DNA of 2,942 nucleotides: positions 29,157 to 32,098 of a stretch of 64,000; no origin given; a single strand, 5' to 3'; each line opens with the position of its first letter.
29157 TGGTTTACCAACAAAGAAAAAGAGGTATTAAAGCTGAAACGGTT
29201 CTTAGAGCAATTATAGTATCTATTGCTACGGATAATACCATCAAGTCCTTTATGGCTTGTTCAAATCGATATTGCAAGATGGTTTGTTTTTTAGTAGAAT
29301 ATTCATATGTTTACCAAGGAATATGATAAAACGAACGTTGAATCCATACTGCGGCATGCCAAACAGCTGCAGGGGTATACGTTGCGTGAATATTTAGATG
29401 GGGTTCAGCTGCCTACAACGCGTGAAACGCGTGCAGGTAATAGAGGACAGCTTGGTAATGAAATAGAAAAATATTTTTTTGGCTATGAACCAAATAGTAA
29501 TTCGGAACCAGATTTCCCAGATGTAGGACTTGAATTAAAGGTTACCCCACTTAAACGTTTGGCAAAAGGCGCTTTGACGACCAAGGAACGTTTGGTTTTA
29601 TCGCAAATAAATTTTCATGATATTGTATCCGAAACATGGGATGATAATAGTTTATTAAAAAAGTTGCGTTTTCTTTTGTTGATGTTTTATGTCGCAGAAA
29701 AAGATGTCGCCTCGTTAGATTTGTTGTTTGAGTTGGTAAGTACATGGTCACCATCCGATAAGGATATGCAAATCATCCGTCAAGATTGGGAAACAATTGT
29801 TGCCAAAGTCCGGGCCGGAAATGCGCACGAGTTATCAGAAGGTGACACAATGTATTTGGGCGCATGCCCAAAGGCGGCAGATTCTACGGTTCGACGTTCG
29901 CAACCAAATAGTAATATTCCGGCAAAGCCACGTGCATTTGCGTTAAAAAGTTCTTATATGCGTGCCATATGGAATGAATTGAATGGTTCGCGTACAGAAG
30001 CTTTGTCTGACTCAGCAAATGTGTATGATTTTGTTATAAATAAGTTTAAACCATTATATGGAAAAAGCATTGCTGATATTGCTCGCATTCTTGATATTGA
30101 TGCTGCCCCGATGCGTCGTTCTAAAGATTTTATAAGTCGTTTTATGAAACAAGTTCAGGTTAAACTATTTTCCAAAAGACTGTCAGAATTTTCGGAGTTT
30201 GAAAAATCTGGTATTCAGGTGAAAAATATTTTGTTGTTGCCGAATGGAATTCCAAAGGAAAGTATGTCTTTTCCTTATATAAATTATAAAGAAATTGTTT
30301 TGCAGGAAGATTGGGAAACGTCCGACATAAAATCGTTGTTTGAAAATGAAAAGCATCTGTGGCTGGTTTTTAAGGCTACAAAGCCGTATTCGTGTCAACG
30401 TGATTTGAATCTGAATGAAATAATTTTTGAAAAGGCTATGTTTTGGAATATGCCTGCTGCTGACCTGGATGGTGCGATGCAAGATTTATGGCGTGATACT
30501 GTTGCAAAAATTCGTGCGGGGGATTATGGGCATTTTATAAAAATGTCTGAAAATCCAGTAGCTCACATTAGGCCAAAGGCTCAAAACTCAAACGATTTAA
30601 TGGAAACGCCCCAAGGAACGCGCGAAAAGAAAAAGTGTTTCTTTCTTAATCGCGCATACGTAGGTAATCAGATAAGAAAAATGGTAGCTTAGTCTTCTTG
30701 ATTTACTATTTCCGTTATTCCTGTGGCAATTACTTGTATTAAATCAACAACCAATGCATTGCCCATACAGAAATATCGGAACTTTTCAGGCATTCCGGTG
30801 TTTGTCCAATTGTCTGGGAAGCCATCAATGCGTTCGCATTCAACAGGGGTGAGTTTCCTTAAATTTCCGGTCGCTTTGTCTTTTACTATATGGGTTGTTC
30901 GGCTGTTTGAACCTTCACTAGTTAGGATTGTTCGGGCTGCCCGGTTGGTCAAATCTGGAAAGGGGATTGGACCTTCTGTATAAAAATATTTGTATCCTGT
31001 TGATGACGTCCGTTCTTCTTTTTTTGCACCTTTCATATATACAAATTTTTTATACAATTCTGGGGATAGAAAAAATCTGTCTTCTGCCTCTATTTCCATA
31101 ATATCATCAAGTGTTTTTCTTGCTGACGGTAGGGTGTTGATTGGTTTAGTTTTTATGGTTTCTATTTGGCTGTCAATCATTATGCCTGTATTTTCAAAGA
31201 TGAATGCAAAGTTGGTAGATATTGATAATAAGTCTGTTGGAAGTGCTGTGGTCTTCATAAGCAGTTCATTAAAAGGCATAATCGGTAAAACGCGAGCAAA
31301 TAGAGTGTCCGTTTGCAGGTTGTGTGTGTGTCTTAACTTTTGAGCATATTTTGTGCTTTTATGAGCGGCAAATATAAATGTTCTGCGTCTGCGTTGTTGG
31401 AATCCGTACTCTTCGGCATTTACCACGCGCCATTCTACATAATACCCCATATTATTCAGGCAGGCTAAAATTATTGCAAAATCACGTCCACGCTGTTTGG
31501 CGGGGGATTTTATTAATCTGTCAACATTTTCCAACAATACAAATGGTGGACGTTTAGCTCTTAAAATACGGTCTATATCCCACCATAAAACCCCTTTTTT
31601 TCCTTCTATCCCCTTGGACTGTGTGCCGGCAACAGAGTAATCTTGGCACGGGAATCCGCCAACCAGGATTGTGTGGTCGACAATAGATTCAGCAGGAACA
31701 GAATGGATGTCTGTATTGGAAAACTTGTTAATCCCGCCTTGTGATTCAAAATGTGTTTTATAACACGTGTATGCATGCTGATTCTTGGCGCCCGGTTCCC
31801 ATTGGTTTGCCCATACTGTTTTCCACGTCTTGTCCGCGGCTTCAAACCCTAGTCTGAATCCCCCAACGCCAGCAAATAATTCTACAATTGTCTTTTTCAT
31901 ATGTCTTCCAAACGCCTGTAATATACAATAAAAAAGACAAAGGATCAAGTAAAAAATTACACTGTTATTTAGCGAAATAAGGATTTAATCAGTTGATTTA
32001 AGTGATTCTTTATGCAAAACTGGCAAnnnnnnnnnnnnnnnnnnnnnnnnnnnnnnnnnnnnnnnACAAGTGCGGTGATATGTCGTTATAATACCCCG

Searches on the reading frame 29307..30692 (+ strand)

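Call 6: search_protein_families(library=pfam, proteins=[window:29307-30692:+], max_evalue=0.001)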
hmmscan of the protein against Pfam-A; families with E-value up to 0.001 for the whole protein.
window:29307-30692:+ (461 aa): 1 family
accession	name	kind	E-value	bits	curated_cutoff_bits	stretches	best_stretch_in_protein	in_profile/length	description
PF02976.21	MutH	-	1.8e-34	118.1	23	1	58-160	1-103/103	DNA mismatch repair enzyme MutH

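Call 24: search_protein_families(library=padloc, proteins=[window:29307-30692:+], max_evalue=0.001)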
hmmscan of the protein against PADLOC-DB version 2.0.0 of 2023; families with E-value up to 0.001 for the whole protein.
window:29307-30692:+ (461 aa): 1 family
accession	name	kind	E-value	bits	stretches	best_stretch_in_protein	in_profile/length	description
PDLC03553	REase_II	-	3.2e-71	238.6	1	40-405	58-432/527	Type II restriction enzyme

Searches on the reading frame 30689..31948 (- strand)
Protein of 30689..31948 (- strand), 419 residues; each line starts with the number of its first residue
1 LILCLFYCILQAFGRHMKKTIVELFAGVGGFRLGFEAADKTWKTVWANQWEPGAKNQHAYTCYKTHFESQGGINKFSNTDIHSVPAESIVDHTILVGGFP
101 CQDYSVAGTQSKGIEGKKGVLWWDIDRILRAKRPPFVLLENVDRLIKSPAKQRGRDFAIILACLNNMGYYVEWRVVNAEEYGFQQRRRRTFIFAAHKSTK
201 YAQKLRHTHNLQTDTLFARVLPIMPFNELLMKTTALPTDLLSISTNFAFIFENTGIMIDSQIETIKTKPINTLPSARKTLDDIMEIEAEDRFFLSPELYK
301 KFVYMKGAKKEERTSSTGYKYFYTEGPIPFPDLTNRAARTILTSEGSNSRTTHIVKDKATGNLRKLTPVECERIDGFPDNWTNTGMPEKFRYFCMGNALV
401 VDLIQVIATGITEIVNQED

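Call 6: search_protein_families(library=pfam, proteins=[window:30689-31948:-], max_evalue=0.001)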
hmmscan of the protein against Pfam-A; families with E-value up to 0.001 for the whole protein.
window:30689-31948:- (419 aa): 1 family
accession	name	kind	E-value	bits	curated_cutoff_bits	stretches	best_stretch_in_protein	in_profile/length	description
PF00145.23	DNA_methylase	-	3e-64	217.9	22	1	20-411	2-322/324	C-5 cytosine-specific DNA methylase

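Call 24: search_protein_families(library=padloc, proteins=[window:30689-31948:-], max_evalue=0.001)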
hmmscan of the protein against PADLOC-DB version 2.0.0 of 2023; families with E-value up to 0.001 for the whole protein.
window:30689-31948:- (419 aa): 63 families (the best 25 are shown)
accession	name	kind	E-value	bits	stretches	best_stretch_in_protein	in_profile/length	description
PDLC03329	MTase_II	-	1e-153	510.4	1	17-416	3-404/407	Type II methyltransferase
PDLC03272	MTase_II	-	2.3e-65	219.3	1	17-417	73-392/407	Type II methyltransferase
PDLC03378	MTase_II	-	9.1e-48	161.3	1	17-417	1-332/344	Type II methyltransferase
PDLC03361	MTase_II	-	5.5e-43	145.4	2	16-206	84-295/455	Type II methyltransferase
PDLC02653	DrmMII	-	6.2e-39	131.8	2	19-200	5-178/333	DrmMII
PDLC03234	MTase_II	-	2.5e-37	127.1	1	17-202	3-181/375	Type II methyltransferase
PDLC00033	DruM2|DruM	-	1.2e-35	121.5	2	18-212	21-207/368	DNA cytosine methylase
PDLC00026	DruM2|DruM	-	1.6e-35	121.2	1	17-417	3-320/336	DNA cytosine methylase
PDLC03217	MTase_II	-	6.9e-34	115.3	1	20-195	23-184/703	Type II methyltransferase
PDLC03242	MTase_II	-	1.2e-30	104.8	1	14-197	96-262/409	Type II methyltransferase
PDLC03716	oMTase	-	1.7e-29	101.1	1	6-194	26-198/349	orphan methyltransferase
PDLC03326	MTase_II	-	7.9e-29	99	1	16-203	2-183/412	Type II methyltransferase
PDLC00027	DruM2|DruM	-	8.8e-29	99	1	20-199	13-175/361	DNA cytosine methylase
PDLC03243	MTase_II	-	2e-27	94.2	1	15-200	5-179/377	Type II methyltransferase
PDLC00030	DruM2|DruM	-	4.4e-27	93.2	1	18-224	5-203/380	DNA cytosine methylase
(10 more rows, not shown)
